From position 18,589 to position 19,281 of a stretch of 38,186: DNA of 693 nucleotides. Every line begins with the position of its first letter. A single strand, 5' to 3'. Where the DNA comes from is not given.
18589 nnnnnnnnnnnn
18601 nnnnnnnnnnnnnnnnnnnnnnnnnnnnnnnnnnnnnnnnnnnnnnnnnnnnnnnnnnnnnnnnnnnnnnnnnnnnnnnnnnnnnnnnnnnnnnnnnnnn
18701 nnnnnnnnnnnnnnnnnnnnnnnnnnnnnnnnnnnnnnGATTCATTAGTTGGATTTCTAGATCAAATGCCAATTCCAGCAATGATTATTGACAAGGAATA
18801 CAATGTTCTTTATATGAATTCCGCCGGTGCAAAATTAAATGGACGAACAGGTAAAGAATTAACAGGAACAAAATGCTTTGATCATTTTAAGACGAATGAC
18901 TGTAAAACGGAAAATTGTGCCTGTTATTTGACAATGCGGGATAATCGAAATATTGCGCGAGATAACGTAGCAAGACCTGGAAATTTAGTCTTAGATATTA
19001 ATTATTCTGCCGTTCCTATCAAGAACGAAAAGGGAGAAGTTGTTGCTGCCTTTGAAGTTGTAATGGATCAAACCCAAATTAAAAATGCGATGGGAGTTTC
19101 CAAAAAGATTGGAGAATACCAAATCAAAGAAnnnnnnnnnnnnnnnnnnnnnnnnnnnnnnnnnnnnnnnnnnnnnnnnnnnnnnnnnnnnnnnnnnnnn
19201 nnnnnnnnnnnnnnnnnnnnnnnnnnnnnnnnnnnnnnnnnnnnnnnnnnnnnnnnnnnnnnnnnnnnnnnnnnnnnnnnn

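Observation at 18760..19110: PAS-like insert with a C-x7-C-x4-C-x-C cysteine cluster inside MCP2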

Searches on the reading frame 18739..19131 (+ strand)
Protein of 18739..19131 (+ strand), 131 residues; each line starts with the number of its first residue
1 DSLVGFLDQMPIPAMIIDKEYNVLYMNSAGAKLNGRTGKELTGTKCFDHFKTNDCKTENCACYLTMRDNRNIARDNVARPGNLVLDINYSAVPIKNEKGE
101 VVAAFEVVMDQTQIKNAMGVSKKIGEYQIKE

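Call 5: search_protein_families(library=pfam, proteins=[window:18751-19119:+], max_evalue=1)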
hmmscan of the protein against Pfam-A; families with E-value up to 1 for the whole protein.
window:18751-19119:+ (123 aa): 6 families
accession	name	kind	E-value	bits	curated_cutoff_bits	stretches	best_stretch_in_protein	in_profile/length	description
PF08448.16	PAS_4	-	9.9e-10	39.1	23.1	1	3-109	1-107/110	PAS fold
PF13426.13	PAS_9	-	3.1e-08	34.3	27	1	10-109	4-103/103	PAS domain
PF00989.32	PAS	-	3.2e-05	24.3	22.6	1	2-52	6-58/113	PAS fold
PF17765.7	MLTR_LBD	-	0.00054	20.5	26.3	1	2-32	8-39/168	MmyB-like transcription regulator ligand binding domain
PF13188.13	PAS_8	-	0.0038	17.5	21.8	1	2-44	6-48/65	PAS domain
PF24820.1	Diguanyl_cycl_sensor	-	0.21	12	28.1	1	5-55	4-53/109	Diguanylate cyclase-like sensor domain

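Call 6: search_protein_families(library=ncbifam, proteins=[window:18751-19119:+], max_evalue=1)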
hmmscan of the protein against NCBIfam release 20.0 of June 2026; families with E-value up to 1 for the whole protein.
window:18751-19119:+ (123 aa): 7 families
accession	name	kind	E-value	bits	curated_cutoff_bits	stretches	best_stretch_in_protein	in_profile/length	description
TIGR00229.1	sensory_box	domain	3.7e-06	27.1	22.9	1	3-113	11-122/126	PAS domain S-box protein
NF046044.1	PnpS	equivalog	0.003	16.6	400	1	2-112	60-165/390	two-component system histidine kinase PnpS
NF007298.0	PRK09776.1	equivalog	0.0043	14.9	1135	1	12-111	570-674/1111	diguanylate cyclase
TIGR02373.1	photo_yellow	equivalog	0.014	15.5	143.05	1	3-45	22-64/124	photoactive yellow protein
NF008468.0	PRK11360.1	equivalog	0.022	13.1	646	1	11-112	282-382/616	two-component system sensor histidine kinase AtoS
NF047874.1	MASE3_PAS_HK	subfamily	0.027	13.2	560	1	10-120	277-388/655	MASE3 domain-containing sensor histidine kinase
TIGR02431.1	pcaR_pcaU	subfamily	0.081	12.2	284.75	1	87-111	201-225/248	beta-ketoadipate pathway transcriptional regulators, PcaR/PcaU/PobR family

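Call 7: find_homologous_proteins(query=window:18751-19119:+, max_evalue=0.001)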
Query window:18751-19119:+ (123 aa): 1 proteins with E <= 0.001 among 4 candidates.
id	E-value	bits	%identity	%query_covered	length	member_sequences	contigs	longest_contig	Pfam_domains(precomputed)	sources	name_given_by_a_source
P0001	2.1e-15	75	93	35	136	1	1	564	-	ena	-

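Call 8: search_solved_structures(query=window:18751-19119:+, max_evalue=10, show_alignments=3)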
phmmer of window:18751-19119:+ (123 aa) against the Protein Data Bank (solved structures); distinct sequences matched with E-value up to 10: 0.

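Call 17: search_protein_representatives(protein=window:18751-19119:+)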
Query: 123 residues. Proteins with E-value up to 0.001 (for the whole library): 3328; up to 1e-10: 1202; up to 1e-30: 185. The best 150 are listed.
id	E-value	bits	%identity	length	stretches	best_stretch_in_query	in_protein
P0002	3.0e-128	437.1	38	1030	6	1-113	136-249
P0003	1.6e-123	421.8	41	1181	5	1-115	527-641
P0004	3.5e-93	324.0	35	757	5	3-110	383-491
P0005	5.0e-86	301.0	39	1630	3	1-122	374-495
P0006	4.8e-74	262.3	52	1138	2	1-123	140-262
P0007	5.3e-74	262.2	50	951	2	1-121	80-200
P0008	1.1e-73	261.1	94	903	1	1-123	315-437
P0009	3.6e-73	259.5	39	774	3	3-119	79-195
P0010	4.1e-73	259.3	41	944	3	1-115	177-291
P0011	1.0e-66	238.7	36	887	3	1-117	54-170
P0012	5.3e-66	236.4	45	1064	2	1-123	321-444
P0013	1.1e-65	235.3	46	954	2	1-123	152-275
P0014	1.2e-65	235.2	41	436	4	3-117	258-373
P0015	7.3e-63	226.2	37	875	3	2-119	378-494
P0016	9.8e-63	225.8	44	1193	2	1-123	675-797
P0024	5.1e-55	200.9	42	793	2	4-123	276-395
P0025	6.0e-54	197.5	40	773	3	12-117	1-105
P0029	9.3e-52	190.4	40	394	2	1-119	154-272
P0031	3.5e-51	188.6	41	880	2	3-115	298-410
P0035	2.7e-48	179.2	41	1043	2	3-123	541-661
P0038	3.5e-48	178.9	39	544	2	2-120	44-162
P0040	2.9e-47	175.9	40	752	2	2-112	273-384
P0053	4.2e-43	162.5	60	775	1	1-123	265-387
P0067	1.8e-40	154.1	57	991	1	2-123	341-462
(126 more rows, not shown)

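Call 20: predict_structure(protein=window:18739-19131:+)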
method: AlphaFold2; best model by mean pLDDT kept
length: 131 residues; sequences in the alignment: 1
mean_pLDDT: 33.9   pTM: 0.23
mean pLDDT of the five models: 33.9, 32.3, 30.5, 27.8, 27.6
residues with pLDDT >= 90: 0; 70-90: 0; 50-70: 0; < 50: 131
segments of 3 or more residues with pLDDT < 50: 1-131
pLDDT, mean of each block of 10 residues (from residue 1): 30 37 39 31 43 43 37 26 30 39 34 28 24 26
secondary structure, 60 per line:
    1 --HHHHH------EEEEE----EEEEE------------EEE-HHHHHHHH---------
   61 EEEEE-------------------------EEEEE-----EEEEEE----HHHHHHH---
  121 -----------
elements in order: H3-7 E14-18 E23-27 E40-42 H44-51 E61-65 E91-95 E101-106 H111-117

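Call 27: search_solved_structures(query=A1, max_evalue=1, show_alignments=3)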
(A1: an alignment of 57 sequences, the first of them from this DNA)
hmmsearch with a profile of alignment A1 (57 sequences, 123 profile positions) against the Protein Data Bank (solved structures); distinct sequences matched with E-value up to 1: 67 (the best 60 are shown).
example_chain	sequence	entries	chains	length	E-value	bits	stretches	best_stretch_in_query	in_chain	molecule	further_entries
3vol_A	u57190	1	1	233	5.4e-05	26.1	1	2-37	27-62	Aerotaxis transducer Aer2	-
6rhg_A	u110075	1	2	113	0.00027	23.8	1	15-112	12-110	Multi-sensor hybrid histidine kinase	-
5fq1_A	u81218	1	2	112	0.00037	23.4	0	2-36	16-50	HISTIDINE KINASE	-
4hi4_A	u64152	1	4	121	0.00043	23.2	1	2-38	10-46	Aerotaxis transducer Aer2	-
8bjp_AAA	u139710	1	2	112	0.00051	23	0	2-36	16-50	cytoplasmic PAS domain of CitA from Geobacillus thermodenitrificans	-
8pky_A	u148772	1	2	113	0.0012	21.7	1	15-112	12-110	histidine kinase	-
3cax_A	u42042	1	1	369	0.0065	19.4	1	60-115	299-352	Uncharacterized protein PF0695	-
8iff_A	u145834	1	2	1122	0.0097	18.8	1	3-119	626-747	Phytochrome A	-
8isj_A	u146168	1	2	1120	0.0097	18.8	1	3-119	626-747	Phytochrome A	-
8f5z_B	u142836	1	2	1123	0.0098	18.8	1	3-119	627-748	Phytochrome A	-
8isi_A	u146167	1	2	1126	0.0098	18.8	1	3-119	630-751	Phytochrome A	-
4mn5_A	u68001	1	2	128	0.013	18.5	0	3-40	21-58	Sensor protein kinase WalK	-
6ywq_A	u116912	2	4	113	0.02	17.8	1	15-112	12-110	Multi-sensor hybrid histidine kinase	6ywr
7ab6_A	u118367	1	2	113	0.021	17.8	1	15-112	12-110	Multi-sensor hybrid histidine kinase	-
6hmj_A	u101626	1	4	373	0.021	17.7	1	17-120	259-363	Putative PAS/PAC sensor protein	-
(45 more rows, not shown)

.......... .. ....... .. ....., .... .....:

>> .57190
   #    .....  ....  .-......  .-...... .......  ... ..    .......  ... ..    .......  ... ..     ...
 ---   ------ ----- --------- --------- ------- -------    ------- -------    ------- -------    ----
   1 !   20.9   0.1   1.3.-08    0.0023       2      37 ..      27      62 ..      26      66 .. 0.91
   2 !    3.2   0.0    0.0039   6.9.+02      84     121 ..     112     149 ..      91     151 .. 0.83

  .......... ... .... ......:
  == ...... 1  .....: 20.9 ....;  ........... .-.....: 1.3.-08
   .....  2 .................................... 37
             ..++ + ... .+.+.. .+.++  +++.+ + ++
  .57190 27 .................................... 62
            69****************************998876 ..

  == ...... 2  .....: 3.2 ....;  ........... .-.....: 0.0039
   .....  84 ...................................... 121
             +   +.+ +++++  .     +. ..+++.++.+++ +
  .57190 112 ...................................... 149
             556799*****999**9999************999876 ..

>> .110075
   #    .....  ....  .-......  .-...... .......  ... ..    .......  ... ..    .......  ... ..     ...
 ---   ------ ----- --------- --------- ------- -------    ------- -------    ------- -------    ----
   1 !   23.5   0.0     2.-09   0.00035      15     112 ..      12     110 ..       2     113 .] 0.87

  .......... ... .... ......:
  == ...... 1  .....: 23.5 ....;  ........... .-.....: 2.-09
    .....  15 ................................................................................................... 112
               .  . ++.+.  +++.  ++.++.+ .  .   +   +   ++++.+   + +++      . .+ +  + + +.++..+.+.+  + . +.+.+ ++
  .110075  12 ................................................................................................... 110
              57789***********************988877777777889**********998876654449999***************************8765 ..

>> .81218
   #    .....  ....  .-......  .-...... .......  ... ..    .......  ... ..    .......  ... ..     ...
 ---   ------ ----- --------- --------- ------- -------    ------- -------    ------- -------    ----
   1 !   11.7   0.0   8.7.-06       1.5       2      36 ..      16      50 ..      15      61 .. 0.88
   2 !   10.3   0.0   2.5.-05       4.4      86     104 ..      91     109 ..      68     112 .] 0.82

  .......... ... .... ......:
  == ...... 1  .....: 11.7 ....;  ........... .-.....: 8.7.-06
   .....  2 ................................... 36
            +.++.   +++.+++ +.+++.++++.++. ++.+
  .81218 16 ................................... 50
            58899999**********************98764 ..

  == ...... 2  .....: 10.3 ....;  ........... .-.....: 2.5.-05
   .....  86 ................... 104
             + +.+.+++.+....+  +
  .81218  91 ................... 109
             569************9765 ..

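Call 29: find_homologous_proteins(query=A1, max_evalue=1e-10)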
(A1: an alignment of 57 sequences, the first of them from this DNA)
Query A1 (57 sequences) (123 aa, profile of the alignment): 2 proteins with E <= 1e-10 among 755 candidates.
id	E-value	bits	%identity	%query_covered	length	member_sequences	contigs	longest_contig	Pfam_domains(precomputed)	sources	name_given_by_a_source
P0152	9.1e-44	166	36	85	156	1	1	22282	PF13426.14,PF08448.17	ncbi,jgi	jgi:methyl-accepting chemotaxis protein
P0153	2.1e-34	136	38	73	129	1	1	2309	PF13426.14,PF13188.14,PF08448.17,PF00989.32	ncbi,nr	ncbi:MAG: PAS domain-containing protein, partial [Proteobacteria bacterium]|nr:PAS domain-containing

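Call 31: list_cluster_members(proteins=[P0008, P0002, P0003, P0005, P0006, P0007, P0053, P0067, P0040, P0014])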
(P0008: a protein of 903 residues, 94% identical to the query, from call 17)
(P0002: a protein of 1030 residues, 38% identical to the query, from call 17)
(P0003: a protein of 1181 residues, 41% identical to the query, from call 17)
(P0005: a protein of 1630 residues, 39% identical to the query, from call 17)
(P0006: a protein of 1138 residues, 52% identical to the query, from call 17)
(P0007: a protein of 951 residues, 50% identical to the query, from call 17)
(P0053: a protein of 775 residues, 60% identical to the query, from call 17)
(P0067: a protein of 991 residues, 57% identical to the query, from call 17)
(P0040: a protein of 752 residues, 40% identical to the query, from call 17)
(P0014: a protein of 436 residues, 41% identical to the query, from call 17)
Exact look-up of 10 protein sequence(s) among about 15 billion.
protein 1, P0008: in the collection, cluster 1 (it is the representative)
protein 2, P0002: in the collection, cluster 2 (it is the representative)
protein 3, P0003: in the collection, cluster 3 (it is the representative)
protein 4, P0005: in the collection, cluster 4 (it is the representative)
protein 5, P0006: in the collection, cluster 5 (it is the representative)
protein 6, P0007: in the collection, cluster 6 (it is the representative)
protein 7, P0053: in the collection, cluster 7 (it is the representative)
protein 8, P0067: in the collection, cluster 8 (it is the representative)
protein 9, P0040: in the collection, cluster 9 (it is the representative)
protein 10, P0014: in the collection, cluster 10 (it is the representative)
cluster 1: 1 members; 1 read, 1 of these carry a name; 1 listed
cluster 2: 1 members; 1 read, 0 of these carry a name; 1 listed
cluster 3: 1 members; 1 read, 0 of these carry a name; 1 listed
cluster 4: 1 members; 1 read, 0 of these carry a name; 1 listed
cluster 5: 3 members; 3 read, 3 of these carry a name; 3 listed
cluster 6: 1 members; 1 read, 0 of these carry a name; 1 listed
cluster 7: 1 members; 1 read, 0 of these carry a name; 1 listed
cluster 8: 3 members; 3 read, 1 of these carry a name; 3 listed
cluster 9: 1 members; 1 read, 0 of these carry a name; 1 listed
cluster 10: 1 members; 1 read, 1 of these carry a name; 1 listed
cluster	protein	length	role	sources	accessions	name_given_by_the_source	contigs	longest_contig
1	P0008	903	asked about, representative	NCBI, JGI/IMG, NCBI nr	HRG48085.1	MAG TPA: methyl-accepting chemotaxis protein [Leptospiraceae bacterium] | methyl-accepting chemotaxis protein [Leptospiraceae bacterium]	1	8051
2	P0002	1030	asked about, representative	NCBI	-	-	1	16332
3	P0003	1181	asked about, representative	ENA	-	-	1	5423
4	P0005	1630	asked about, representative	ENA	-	-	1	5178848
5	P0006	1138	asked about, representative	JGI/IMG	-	methyl-accepting chemotaxis protein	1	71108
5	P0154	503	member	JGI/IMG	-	methyl-accepting chemotaxis protein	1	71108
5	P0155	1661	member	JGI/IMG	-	methyl-accepting chemotaxis protein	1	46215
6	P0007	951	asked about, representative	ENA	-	-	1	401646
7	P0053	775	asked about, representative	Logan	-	-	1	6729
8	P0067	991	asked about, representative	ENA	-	-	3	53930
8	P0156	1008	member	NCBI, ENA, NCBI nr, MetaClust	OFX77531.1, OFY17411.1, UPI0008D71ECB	MAG: hypothetical protein A2X12_10820 [Bacteroidetes bacterium GWE2_29_8] | status=active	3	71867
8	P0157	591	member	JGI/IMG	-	-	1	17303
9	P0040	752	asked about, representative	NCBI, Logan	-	-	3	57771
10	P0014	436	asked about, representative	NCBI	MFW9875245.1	MAG: PAS domain-containing protein, partial [Candidatus Thorarchaeota archaeon]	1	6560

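Call 32: predict_structure(alignment_id=A1)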
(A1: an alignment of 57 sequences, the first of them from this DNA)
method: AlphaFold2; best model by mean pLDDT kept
length: 123 residues; sequences in the alignment: 57
mean_pLDDT: 95.0   pTM: 0.84
mean pLDDT of the five models: 95.0, 94.2, 94.1, 93.6, 93.4
residues with pLDDT >= 90: 108; 70-90: 12; 50-70: 3; < 50: 0
segments of 3 or more residues with pLDDT < 50: none
pLDDT, mean of each block of 10 residues (from residue 1): 94 98 97 97 98 98 98 96 98 98 96 80 66
secondary structure, 60 per line:
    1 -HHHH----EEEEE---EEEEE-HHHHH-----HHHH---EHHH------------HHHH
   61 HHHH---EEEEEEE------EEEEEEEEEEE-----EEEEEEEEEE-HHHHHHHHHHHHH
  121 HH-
elements in order: H2-5 E10-14 E18-22 H24-28 H34-37 H57-64 E68-74 E81-91 E97-106 H108-122

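Call 35: fold_search(model_id=the predicted structure, library=pdb)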
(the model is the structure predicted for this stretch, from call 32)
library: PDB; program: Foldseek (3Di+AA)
matches with E <= 10: 1440; with E <= 0.001: 557
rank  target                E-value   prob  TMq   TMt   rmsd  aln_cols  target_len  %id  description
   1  9qq6_A                8.2e-08  1.00  0.80  0.22   2.7       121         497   18  Structure of the Azotobacter vinelandii NifL-NifA complex (released 2025-06-18)
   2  2gj3_B                2.0e-07  1.00  0.71  0.73   2.6       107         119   20  Crystal structure of the FAD-containing PAS domain of the protein NifL from Azotobacter vinelandii. (released 2007-03-06)
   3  8a7f_A                2.2e-07  1.00  0.78  0.29   3.2       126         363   13  Crystal structure of a chimeric LOV-Histidine kinase SB2F1-I66R mutant (asymmetrical variant, trigonal form with long  (released 2024-01-10)
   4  7a6p_A                2.5e-07  1.00  0.77  0.65   3.5       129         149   12  Structural determinants underlying the adduct lifetime in a short LOV protein PpSB2-LOV (released 2021-03-10)
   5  6zj8_D                3.0e-07  1.00  0.67  0.71   4.6       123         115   16  Structure of the PAS domain from Bordetella pertussis BvgS (released 2020-11-11)
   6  6ph3_C                3.2e-07  1.00  0.75  0.40   3.8       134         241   13  LOV-PAS construct from the LOV-HK sensory protein from Brucella abortus (dark-adapted, construct 15-273) (released 2020-12-30)
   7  9vf7_B                3.4e-07  1.00  0.75  0.67   3.7       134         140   12  Structure of Meiothermus ruber Mrub_1259 LOV domain with N- and C-terminal alpha helices (MrLOVe) (released 2025-06-25)
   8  8a3u                  3.6e-07  1.00  0.77  0.29   3.4       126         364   14  Crystal structure of a chimeric LOV-Histidine kinase SB2F1 (symmetrical variant, trigonal form with short c-axis) (released 2023-12-20)
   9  5hwt_A                3.9e-07  1.00  0.71  0.70   3.2       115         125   22  Crystal structure of apo-PAS1 (released 2016-03-02)
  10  8a52_A                3.9e-07  1.00  0.74  0.28   3.6       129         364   12  Crystal structure of a chimeric LOV-Histidine kinase SB2F1 (asymmetrical variant, trigonal form with long c-axis) (released 2023-12-27)
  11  9vf7_C                4.9e-07  1.00  0.75  0.68   3.8       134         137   12  Structure of Meiothermus ruber Mrub_1259 LOV domain with N- and C-terminal alpha helices (MrLOVe) (released 2025-06-25)
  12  5hww_A                5.6e-07  1.00  0.76  0.73   3.0       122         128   21  Crystal structure of PAS1 complexed with 1,2,4-TMB (released 2016-03-02)
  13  7a6p_B                6.0e-07  1.00  0.79  0.67   3.1       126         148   14  Structural determinants underlying the adduct lifetime in a short LOV protein PpSB2-LOV (released 2021-03-10)
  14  9bgv_A                6.0e-07  1.00  0.72  0.13   4.7       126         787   14  DosP R97A straight form (released 2024-11-20)
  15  9vf7_A                6.3e-07  1.00  0.75  0.67   3.8       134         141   12  Structure of Meiothermus ruber Mrub_1259 LOV domain with N- and C-terminal alpha helices (MrLOVe) (released 2025-06-25)
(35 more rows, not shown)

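Call 39: find_related_loci(query=A2, collection=genome_contigs, flank=6000)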
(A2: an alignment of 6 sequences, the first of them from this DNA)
Query A2 (123 aa) in genome_contigs; peptide patterns used: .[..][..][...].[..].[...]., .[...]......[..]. (x = any residue, [..] = any of these).
331 stretches matched a pattern; 240 encode a relative of the query (tblastn E <= 1e-3); the best 80 are kept; 80 distinct loci.
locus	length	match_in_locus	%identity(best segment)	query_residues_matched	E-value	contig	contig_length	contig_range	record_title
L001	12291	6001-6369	56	1-123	3e-47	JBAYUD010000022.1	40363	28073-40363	MAG: Desulfurivibrionaceae bacterium isolate SO_2016_LW3_26 scaffold01473_LW162_2016, whole genome shotgun sequence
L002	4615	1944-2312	56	1-123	6e-47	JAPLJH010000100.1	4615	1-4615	MAG: Deltaproteobacteria bacterium isolate LacPavin_0920_WC57_MAG_56_29 LacPavin_0920_WC57_scaffold_112432, whole genome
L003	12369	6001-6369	55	1-123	9e-47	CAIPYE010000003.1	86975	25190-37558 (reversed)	MAG: uncultured delta proteobacterium isolate MJ130729A_bin-331 genome assembly, contig: bin-331:03/17, whole genome sho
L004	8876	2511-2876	55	2-123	2e-46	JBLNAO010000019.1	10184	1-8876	MAG: Chloroflexota bacterium isolate MAG175 PRJNA951521_bin34_renamed_18, whole genome shotgun sequence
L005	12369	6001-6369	55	1-123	5e-46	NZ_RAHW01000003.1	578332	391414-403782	Geomonas oryzae strain S43 contig3, whole genome shotgun sequence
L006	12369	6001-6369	55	1-123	3e-46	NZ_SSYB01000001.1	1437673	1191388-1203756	Geomonas edaphica strain Red53 contig1, whole genome shotgun sequence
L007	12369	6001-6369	55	1-123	2e-46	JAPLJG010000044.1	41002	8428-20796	MAG: Deltaproteobacteria bacterium isolate LacPavin_0419_WC90_MAG_56_10 LacPavin_0419_WC90_scaffold_130928, whole genome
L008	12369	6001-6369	54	1-123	7e-46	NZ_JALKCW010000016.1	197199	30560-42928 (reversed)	Hydrosulfovibrio ferrireducens strain CB1MN k141_56, whole genome shotgun sequence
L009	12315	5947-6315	55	1-123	1e-44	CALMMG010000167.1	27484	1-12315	MAG TPA_asm: uncultured proteobacterium isolate SRR6284162_bin.41_CONCOCT_v1.1_MAG genome assembly, contig: ERZ795126.54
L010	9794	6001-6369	53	1-123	2e-44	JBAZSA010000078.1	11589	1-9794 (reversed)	MAG: Desulfurivibrionaceae bacterium isolate SO_2017_GW1_161 NODE_20761_length_11589_cov_1.255976_OW334_2017, whole geno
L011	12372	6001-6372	56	1-123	2e-44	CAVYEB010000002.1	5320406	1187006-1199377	MAG: uncultured delta proteobacterium isolate MFD04492.bin.1.18 genome assembly, contig: contig_19176, whole genome shot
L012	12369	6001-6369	54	1-123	1e-44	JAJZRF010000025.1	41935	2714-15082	MAG: Deltaproteobacteria bacterium isolate SKS1.bin79 NODE_1545_length_41935_cov_15.873517, whole genome shotgun sequenc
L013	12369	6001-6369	54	1-123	2e-44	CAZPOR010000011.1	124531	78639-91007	MAG TPA_asm: uncultured Desulfurivibrio sp. isolate binchicken_co269_249 genome assembly, contig: NODE_146_length_124531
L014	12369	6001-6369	54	1-123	3e-44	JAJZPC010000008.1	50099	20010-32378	MAG: Deltaproteobacteria bacterium isolate SKS1.bin10 NODE_1126_length_50099_cov_4.467482, whole genome shotgun sequence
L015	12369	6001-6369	52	1-123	1e-43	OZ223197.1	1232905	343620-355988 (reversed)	MAG: Candidatus Kapaibacterium sp. isolate 09316a08-0405-4927-8c64-54324f316411 genome assembly, chromosome: 1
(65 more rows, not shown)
